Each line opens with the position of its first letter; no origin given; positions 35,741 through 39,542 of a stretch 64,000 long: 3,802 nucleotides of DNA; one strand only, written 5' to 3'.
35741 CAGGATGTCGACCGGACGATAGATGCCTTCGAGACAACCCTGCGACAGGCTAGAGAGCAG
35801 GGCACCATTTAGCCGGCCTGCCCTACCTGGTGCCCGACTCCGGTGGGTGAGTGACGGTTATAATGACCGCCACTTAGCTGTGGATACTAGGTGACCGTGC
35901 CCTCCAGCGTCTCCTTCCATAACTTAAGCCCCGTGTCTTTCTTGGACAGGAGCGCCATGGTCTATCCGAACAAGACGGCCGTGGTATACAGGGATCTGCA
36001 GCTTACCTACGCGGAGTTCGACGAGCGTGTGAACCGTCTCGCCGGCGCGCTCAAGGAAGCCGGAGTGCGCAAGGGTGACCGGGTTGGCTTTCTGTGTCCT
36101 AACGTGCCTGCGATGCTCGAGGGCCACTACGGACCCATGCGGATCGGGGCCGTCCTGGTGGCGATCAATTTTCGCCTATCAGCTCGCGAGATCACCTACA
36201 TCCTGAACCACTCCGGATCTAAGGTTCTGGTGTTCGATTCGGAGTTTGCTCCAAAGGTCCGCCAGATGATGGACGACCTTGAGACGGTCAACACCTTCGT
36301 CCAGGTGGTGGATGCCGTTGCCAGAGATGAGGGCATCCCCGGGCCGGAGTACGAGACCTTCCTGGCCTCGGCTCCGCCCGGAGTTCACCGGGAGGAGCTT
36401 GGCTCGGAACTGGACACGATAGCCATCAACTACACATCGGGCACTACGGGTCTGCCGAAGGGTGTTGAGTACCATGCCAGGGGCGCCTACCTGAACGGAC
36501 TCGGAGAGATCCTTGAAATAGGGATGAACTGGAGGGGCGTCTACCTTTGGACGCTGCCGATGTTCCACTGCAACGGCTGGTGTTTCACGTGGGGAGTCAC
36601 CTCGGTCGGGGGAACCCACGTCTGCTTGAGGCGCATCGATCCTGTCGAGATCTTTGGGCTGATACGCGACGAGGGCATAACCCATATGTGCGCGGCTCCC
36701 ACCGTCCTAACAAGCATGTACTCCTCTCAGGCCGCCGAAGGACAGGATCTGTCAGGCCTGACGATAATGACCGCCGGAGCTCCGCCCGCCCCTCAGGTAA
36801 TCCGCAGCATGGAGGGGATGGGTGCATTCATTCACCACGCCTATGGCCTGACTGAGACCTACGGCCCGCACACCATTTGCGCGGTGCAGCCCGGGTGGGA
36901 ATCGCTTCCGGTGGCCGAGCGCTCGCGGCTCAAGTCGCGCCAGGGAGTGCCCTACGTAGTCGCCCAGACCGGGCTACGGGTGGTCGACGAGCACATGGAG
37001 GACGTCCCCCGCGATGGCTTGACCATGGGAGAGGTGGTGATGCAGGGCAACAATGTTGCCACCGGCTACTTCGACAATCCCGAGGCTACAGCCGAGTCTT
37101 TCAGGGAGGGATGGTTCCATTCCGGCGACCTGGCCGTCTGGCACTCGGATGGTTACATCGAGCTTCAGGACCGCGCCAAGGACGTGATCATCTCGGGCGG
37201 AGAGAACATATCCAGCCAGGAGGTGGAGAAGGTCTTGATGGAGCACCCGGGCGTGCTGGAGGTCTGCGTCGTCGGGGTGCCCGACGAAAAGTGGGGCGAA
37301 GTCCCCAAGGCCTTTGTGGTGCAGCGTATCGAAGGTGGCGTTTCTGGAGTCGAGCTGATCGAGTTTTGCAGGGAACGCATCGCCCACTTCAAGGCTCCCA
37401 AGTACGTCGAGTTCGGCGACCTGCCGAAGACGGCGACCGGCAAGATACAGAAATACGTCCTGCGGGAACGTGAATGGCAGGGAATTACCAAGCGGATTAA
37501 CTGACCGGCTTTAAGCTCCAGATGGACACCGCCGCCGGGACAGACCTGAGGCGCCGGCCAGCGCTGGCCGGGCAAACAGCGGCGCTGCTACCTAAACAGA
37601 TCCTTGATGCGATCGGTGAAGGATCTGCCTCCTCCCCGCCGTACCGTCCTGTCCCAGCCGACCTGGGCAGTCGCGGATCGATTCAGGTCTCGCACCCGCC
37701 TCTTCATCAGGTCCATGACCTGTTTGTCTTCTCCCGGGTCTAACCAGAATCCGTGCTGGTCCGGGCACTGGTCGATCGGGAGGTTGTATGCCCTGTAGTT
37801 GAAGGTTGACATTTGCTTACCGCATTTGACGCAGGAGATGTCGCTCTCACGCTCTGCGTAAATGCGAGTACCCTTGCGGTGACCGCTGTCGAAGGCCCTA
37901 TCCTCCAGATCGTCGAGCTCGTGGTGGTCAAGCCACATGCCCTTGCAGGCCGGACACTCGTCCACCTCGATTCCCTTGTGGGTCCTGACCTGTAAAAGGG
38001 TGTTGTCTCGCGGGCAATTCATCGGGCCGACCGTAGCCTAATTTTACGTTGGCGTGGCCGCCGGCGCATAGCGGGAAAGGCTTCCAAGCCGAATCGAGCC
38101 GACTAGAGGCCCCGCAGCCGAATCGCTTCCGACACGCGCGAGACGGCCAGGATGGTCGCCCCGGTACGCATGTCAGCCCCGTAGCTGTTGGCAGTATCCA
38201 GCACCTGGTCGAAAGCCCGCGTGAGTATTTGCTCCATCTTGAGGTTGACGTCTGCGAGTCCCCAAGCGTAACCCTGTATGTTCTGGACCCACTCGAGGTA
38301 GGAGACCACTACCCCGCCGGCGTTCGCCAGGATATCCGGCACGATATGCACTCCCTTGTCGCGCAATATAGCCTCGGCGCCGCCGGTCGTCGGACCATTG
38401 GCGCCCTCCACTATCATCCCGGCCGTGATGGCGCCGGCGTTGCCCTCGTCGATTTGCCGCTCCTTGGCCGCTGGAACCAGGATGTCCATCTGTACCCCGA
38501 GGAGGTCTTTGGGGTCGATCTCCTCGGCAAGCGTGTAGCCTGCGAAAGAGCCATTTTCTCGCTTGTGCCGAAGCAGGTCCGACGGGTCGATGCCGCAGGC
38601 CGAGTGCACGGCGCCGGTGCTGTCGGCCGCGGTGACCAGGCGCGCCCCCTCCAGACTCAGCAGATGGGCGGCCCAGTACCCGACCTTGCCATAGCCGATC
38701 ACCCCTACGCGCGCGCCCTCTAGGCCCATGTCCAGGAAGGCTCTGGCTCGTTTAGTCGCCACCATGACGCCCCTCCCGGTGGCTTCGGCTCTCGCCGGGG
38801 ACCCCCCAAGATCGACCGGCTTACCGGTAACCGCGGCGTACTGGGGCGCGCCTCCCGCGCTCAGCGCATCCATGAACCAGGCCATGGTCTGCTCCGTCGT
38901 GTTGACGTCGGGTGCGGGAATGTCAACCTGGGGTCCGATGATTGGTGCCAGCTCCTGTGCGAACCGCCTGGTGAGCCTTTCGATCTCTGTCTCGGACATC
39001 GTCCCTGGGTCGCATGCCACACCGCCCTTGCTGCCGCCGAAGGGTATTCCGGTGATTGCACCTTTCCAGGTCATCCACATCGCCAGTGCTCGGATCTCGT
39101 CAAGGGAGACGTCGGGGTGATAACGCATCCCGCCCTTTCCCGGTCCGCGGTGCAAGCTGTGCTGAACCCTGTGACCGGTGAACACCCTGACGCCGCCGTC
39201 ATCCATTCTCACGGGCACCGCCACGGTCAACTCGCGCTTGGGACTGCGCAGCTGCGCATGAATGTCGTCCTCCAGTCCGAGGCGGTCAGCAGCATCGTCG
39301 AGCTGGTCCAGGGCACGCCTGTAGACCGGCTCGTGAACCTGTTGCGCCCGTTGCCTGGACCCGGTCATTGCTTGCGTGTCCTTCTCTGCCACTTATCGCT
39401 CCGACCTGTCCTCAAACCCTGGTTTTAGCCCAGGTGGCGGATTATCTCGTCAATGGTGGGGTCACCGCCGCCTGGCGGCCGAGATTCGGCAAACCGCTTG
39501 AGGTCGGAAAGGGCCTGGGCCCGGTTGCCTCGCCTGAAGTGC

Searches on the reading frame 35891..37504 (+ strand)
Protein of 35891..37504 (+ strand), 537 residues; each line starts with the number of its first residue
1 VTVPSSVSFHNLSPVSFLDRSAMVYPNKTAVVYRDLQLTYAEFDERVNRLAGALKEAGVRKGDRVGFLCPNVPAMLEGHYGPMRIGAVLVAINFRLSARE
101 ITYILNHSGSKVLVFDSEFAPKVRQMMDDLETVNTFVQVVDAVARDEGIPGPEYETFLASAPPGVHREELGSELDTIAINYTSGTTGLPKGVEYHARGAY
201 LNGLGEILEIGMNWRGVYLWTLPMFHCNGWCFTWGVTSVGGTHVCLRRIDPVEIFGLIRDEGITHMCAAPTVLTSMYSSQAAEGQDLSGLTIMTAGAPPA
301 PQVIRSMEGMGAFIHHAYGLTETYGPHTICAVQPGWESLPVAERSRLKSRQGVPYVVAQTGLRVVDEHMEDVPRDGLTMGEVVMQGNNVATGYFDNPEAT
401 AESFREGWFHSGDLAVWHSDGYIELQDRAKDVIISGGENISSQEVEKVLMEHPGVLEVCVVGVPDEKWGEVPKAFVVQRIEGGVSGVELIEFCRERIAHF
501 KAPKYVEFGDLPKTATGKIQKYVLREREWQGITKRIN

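Call 62: search_protein_families(library=ncbifam, proteins=[window:35891-37504:+], max_evalue=1e-8)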
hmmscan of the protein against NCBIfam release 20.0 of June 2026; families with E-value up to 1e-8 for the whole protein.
window:35891-37504:+ (537 aa): 99 families (the best 25 are shown)
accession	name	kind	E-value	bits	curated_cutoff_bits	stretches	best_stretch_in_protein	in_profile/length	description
NF006020.0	PRK08162.1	subfamily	4.2e-205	682.2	677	1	6-527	13-537/545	acyl-CoA synthetase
NF004837.0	PRK06187.1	subfamily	1.1e-141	472.7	476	1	17-534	13-528/531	long-chain-fatty-acid--CoA ligase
NF006182.0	PRK08316.1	subfamily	5e-116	388.2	663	1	17-527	16-516/523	fatty acyl-CoA synthetase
NF005426.0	PRK07008.1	equivalog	2.1e-89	300.6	822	1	37-527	43-534/545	3-(methylthio)propionyl-CoA ligase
NF004674.0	PRK06018.1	subfamily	1.1e-88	298.4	766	1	37-527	39-533/544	long-chain-fatty-acid--CoA ligase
NF005801.1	PRK07656.1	equivalog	1.3e-87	294.5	657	1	17-525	6-500/500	FadD3 family acyl-CoA ligase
NF009233.0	PRK12583.1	subfamily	1.1e-86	291.5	832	2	172-532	199-554/558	fatty acid CoA ligase family protein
NF004808.0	PRK06155.1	equivalog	1.9e-85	287.2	722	1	16-528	25-522/542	ATP-dependent acyl-CoA ligase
NF006181.0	PRK08314.1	subfamily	1.9e-85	287.2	705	1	4-531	16-557/563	long-chain-fatty-acid--CoA ligase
NF005307.0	PRK06839.1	equivalog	3.6e-85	286.5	748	1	18-526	8-491/496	o-succinylbenzoate--CoA ligase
NF002966.0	PRK03640.1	equivalog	9.7e-85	285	556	1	17-527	7-479/483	o-succinylbenzoate--CoA ligase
NF005857.1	PRK07786.1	exception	4.6e-84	282.8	733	1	16-527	13-511/513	fatty-acid--CoA ligase FadD5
NF005676.0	PRK07470.1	equivalog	4.9e-83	279.5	774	1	11-527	21-528/544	acyl-CoA synthetase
NF005863.0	PRK07798.1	subfamily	8e-81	272.2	543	1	17-518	9-521/540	acyl-CoA synthetase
NF004797.0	PRK06145.1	equivalog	6.9e-80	268.8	850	1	21-526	11-493/499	acyl-CoA synthetase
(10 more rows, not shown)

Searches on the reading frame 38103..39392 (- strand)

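Call 62: search_protein_families(library=ncbifam, proteins=[window:38103-39392:-], max_evalue=1e-8)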
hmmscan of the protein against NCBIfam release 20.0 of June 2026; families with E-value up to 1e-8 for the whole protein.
window:38103-39392:- (429 aa): 6 families
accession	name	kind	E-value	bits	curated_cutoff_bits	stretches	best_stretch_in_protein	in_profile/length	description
NF040817.1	GdhA_Arch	equivalog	7.1e-137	457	750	1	22-428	5-415/419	glutamate dehydrogenase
NF041398.1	GluDhGdhB_Halo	equivalog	1.8e-130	435.5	620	1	25-429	5-408/410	glutamate dehydrogenase GdhB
NF006929.0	PRK09414.1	equivalog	2.3e-73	247.7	536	1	41-428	47-443/445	NADP-specific glutamate dehydrogenase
NF010633.0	PRK14030.1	subfamily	2e-48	165.6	743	1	44-425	46-440/445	glutamate dehydrogenase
NF010634.0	PRK14031.1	equivalog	1.8e-47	161.8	822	1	48-400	50-412/444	NADP-specific glutamate dehydrogenase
NF035922.1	Trp_DH_ScyB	equivalog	4.2e-13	49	600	1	88-376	41-302/346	tryptophan dehydrogenase ScyB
